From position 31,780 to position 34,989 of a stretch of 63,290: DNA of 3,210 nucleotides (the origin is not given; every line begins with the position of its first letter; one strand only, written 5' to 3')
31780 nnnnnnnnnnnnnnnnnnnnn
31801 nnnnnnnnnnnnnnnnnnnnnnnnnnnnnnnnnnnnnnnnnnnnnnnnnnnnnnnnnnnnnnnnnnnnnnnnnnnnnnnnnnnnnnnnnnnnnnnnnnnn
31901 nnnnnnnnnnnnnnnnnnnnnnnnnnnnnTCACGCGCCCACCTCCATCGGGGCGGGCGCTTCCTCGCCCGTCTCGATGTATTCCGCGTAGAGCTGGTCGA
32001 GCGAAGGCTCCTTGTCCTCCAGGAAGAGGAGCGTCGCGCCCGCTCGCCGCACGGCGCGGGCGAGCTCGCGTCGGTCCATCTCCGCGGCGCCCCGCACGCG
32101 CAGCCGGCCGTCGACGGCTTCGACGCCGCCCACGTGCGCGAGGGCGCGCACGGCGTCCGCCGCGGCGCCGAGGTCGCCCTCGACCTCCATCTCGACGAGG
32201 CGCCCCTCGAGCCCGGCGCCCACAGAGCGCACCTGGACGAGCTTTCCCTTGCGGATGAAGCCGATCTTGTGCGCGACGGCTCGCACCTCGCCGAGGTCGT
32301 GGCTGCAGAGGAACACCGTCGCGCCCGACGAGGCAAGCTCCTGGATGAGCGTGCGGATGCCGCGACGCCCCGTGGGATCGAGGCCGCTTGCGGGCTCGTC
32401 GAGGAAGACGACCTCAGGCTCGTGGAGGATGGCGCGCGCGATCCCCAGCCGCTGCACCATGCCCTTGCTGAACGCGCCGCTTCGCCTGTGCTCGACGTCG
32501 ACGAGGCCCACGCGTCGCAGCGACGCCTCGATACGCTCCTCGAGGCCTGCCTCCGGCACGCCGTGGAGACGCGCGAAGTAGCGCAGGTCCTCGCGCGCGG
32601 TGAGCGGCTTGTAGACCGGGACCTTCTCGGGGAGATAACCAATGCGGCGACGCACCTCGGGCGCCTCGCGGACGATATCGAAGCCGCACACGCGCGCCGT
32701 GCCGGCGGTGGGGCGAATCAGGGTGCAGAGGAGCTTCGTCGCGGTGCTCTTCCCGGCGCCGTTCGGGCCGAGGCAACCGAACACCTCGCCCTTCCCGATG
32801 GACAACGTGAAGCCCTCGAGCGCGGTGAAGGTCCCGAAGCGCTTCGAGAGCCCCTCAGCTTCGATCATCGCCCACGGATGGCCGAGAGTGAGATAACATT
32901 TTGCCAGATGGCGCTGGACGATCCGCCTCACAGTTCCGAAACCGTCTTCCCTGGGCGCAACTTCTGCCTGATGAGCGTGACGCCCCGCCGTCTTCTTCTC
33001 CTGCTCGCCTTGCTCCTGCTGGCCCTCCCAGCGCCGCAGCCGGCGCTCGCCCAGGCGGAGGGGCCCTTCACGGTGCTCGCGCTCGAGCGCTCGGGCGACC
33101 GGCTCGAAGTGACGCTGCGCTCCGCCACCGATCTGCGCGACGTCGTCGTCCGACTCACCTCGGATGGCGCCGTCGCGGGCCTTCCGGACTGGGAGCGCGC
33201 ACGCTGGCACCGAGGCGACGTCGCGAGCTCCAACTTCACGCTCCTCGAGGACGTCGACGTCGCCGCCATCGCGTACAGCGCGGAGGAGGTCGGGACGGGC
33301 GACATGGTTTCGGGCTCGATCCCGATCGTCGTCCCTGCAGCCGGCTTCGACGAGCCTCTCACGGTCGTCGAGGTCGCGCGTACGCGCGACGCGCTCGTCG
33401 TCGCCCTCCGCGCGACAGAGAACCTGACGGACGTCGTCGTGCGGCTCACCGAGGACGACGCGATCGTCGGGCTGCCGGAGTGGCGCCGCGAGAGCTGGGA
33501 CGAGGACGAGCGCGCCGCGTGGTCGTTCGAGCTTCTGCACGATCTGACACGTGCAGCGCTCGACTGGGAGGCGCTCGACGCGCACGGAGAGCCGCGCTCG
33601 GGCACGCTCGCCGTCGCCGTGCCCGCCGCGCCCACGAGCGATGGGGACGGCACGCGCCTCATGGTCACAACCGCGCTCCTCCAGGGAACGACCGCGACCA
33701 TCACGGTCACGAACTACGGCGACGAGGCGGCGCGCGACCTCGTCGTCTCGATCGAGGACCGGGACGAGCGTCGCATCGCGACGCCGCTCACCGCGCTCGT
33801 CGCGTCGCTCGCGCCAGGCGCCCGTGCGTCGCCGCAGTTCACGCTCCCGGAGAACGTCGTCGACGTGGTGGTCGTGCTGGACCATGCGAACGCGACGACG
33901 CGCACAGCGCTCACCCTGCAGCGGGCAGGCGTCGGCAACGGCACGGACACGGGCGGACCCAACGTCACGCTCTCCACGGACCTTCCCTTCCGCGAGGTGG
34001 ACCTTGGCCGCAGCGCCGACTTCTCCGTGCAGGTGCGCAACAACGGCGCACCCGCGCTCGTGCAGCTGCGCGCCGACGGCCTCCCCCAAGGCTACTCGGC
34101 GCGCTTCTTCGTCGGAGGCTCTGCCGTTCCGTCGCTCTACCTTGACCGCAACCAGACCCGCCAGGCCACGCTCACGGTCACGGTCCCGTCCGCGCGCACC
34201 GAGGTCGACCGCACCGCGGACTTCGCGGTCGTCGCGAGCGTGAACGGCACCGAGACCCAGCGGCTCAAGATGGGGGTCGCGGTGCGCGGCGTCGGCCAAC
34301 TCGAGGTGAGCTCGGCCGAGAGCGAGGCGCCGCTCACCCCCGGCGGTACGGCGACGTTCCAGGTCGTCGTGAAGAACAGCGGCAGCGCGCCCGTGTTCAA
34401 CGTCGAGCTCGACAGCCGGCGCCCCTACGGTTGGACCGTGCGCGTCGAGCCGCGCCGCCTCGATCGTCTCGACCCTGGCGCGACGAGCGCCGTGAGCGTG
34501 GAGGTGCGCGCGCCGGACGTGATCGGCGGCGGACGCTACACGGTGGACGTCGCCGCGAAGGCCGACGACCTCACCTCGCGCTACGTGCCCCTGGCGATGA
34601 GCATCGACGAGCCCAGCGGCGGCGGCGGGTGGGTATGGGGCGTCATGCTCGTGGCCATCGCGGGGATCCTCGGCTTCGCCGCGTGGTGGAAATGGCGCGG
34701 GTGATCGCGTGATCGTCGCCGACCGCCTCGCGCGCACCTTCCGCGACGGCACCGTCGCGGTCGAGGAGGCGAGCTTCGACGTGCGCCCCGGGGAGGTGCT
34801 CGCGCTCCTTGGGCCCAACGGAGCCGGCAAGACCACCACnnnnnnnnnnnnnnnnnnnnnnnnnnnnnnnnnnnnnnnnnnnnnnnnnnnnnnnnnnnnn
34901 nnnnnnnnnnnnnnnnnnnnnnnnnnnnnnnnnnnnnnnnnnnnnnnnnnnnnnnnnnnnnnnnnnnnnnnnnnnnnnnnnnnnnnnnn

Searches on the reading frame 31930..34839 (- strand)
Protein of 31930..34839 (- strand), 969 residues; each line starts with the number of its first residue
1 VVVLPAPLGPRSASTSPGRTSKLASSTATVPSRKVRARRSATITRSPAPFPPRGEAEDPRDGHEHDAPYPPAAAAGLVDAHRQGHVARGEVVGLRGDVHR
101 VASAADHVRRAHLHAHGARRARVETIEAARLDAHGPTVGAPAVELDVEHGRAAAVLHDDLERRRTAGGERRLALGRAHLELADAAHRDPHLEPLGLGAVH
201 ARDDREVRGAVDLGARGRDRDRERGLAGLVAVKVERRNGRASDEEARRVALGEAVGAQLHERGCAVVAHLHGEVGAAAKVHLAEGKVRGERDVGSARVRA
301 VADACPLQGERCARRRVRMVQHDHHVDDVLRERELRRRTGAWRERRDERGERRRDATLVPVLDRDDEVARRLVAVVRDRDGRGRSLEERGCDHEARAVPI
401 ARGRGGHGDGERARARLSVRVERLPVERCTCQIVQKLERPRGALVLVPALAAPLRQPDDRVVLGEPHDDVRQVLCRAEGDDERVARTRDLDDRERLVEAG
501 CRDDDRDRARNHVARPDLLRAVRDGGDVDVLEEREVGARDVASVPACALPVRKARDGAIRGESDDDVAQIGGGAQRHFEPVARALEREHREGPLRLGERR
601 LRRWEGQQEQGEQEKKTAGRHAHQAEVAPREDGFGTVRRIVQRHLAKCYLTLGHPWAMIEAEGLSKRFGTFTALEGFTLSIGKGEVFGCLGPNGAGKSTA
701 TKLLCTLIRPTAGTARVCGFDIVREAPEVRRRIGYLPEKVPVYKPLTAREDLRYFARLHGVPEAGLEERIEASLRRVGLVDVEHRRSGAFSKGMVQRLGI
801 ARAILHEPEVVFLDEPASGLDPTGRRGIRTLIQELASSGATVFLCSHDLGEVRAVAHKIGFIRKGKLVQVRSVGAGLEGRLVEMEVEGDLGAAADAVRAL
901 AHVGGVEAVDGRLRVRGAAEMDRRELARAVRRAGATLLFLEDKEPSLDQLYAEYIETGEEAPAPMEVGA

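Call 75: search_protein_families(library=pfam, proteins=[window:31930-34839:-], max_evalue=0.0001)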
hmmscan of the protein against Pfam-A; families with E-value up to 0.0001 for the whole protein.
window:31930-34839:- (969 aa): 2 families
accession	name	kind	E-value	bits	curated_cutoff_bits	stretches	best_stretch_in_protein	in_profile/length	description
PF00005.33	ABC_tran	-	2e-27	96.9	25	1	674-817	1-136/137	ABC transporter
PF13304.12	AAA_21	-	1.2e-08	35.9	27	1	789-851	237-302/304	AAA domain, putative AbiEii toxin, Type IV TA system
